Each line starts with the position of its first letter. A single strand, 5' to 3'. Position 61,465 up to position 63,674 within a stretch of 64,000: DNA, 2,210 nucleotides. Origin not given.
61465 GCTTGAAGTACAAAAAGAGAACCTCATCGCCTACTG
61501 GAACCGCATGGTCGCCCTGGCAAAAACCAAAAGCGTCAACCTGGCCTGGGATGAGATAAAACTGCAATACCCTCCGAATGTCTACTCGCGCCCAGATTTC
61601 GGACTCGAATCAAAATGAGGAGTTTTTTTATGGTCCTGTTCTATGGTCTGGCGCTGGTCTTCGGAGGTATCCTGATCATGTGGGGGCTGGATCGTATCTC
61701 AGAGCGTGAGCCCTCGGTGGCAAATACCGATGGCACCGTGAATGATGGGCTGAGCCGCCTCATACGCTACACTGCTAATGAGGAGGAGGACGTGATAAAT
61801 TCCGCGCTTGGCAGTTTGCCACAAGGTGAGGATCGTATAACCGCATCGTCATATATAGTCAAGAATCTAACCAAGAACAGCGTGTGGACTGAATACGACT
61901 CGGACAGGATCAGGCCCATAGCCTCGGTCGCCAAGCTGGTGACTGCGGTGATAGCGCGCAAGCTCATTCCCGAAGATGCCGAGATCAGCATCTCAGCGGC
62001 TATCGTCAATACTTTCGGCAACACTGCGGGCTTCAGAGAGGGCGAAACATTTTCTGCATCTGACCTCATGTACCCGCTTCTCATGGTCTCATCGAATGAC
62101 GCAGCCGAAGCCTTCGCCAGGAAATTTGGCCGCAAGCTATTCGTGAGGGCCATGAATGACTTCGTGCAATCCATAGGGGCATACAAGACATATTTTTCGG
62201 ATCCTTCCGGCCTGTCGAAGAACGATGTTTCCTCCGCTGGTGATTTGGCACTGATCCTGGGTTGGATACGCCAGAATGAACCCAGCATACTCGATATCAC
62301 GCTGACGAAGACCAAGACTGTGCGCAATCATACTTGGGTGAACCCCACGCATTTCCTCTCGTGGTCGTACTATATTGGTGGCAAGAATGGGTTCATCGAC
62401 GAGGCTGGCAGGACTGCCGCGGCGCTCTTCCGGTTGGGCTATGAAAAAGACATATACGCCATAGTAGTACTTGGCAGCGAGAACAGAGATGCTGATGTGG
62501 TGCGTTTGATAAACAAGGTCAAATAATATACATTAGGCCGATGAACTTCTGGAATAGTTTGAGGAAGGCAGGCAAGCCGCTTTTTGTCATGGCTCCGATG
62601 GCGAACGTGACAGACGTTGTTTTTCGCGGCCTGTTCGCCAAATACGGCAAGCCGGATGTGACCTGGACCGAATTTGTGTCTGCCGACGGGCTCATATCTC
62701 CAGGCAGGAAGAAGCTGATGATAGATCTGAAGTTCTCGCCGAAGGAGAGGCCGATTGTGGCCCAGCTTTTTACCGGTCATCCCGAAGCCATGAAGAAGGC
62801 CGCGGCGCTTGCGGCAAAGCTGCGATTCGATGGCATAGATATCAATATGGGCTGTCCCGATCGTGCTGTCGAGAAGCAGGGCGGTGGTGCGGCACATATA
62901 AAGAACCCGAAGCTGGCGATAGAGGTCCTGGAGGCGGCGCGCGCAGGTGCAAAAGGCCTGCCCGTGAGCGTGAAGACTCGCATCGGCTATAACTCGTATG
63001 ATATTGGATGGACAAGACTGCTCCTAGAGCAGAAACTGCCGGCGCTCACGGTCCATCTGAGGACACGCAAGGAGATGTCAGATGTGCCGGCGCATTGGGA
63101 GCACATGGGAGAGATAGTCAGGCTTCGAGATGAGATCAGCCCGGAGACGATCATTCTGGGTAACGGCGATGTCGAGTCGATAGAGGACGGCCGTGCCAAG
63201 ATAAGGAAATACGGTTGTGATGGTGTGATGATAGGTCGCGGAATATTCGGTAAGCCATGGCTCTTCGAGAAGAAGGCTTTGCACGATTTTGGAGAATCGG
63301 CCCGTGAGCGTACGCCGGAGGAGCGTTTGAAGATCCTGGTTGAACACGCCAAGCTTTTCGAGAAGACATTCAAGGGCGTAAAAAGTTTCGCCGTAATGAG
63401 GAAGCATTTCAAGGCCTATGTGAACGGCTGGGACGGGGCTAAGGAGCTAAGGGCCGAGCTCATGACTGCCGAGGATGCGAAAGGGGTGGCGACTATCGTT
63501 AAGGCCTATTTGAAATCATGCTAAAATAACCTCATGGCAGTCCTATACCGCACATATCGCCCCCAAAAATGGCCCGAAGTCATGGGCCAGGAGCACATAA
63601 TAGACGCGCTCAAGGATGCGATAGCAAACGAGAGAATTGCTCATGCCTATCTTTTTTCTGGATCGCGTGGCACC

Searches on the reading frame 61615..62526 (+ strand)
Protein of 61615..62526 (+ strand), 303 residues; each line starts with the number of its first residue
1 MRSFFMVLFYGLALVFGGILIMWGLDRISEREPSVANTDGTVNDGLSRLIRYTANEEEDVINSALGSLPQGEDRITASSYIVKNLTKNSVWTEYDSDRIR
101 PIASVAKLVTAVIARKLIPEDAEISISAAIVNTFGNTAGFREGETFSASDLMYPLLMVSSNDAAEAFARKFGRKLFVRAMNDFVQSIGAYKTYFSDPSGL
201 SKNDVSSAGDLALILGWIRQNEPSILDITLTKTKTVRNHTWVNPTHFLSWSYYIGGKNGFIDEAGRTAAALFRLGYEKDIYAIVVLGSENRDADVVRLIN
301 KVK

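Call 10: search_protein_families(library=pfam, proteins=[window:61615-62526:+], max_evalue=0.001)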
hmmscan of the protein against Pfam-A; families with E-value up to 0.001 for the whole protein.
window:61615-62526:+ (303 aa): 3 families
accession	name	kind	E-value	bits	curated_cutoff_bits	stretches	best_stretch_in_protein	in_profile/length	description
PF00768.25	Peptidase_S11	-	4.2e-29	102.1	27.6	1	72-268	7-219/239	D-alanyl-D-alanine carboxypeptidase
PF13354.11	Beta-lactamase2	-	3.5e-07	30.2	22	1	81-221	3-149/214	Beta-lactamase enzyme family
PF02113.21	Peptidase_S13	-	0.00024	20.4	22.8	0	78-125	19-66/444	D-Ala-D-Ala carboxypeptidase 3 (S13) family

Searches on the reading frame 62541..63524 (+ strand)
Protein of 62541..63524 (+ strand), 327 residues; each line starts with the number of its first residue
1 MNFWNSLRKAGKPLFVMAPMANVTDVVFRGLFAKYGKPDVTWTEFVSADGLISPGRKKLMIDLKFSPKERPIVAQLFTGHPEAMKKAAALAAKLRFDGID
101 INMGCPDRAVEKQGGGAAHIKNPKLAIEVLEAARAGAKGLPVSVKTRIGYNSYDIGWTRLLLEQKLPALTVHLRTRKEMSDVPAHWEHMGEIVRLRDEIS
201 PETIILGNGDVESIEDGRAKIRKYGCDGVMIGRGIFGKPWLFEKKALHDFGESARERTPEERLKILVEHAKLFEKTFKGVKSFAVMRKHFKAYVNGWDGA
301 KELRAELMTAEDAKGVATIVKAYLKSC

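Call 10: search_protein_families(library=pfam, proteins=[window:62541-63524:+], max_evalue=0.001)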
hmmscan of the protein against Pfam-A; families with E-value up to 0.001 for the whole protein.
window:62541-63524:+ (327 aa): 1 family
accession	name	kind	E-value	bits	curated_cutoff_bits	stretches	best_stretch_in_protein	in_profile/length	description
PF01207.24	Dus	-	4e-62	210.5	20.4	1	17-320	2-302/311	Dihydrouridine synthase (Dus)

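Call 94: find_encoding_contigs(protein=window:62541-63524:+, flank=10000, max_places=2)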
Protein window:62541-63524:+ (327 aa): 1 contig read that carries it; 1 place shown.
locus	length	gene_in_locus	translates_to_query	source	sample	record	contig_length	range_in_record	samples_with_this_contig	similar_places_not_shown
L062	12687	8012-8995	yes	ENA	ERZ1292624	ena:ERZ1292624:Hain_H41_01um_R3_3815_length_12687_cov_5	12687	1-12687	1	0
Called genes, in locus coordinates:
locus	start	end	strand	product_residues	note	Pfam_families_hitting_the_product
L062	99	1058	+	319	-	PF02195:ParB_N, PF17762:HTH_ParB, PF23552:ParB_C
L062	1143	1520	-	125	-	PF00072:Response_reg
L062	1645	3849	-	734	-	PF01751:Toprim, PF01131:Topoisom_bac, PF01396:Zn_ribbon_Top1, PF13368:Toprim_C_rpt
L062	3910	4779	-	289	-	PF02481:DNA_processg_A, PF17782:WHD_DprA (faint)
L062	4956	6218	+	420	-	PF02403:Seryl_tRNA_N, PF00587:tRNA-synt_2b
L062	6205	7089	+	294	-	-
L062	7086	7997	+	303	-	PF00768:Peptidase_S11, PF13354:Beta-lactamase2 (weak)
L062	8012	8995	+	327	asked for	PF01207:Dus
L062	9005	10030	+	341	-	PF05496:RuvB_N, PF04851:ResIII (faint), PF13177:DNA_pol3_delta2 (weak), PF13604:AAA_30 (faint), PF00004:AAA, PF13401:AAA_22 (faint), PF13177:DNA_pol3_delta2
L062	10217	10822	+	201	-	PF00300:His_Phos_1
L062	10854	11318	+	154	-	PF18931:DUF5680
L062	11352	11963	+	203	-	PF03848:TehB, PF13489:Methyltransf_23, PF01135:PCMT (faint), PF02353:CMAS, PF13847:Methyltransf_31, PF08241:Methyltransf_11, PF08242:Methyltransf_12, PF13649:Methyltransf_25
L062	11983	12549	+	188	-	PF01928:CYTH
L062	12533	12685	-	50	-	?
